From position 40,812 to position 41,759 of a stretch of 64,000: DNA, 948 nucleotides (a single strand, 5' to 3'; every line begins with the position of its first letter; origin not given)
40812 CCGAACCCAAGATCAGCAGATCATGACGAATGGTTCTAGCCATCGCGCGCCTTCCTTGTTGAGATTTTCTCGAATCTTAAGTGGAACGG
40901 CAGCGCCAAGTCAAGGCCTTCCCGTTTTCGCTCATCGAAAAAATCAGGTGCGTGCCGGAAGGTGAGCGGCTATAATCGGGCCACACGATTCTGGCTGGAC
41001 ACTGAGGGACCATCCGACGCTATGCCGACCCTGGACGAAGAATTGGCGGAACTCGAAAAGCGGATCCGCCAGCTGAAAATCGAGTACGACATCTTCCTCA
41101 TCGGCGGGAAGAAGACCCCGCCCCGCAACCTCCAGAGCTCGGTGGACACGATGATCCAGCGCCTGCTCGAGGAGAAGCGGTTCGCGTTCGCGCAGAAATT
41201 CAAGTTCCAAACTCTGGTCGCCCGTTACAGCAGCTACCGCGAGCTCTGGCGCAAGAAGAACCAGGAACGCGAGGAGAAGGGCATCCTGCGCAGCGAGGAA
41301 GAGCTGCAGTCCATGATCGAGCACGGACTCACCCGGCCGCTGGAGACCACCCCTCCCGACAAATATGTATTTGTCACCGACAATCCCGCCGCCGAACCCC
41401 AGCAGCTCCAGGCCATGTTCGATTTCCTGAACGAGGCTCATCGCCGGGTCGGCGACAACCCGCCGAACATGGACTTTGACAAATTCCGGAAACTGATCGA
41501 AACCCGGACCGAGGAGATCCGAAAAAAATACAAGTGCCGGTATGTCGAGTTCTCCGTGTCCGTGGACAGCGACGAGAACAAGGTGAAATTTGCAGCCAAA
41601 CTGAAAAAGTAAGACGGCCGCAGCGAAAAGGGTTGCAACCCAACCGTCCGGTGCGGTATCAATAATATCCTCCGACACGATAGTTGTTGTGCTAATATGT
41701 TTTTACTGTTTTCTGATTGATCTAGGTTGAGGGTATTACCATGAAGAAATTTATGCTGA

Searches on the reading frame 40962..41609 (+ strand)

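Call 12: search_protein_families(library=pfam, proteins=[window:40962-41609:+], max_evalue=0.1)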
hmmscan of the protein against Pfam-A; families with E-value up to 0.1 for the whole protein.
window:40962-41609:+ (216 aa): 1 family
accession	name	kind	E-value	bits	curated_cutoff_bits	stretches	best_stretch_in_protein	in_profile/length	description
PF22299.1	BRISC_FAM175B_helical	-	0.06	13.5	27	0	25-40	45-60/62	BRISC complex subunit FAM175B, helical domain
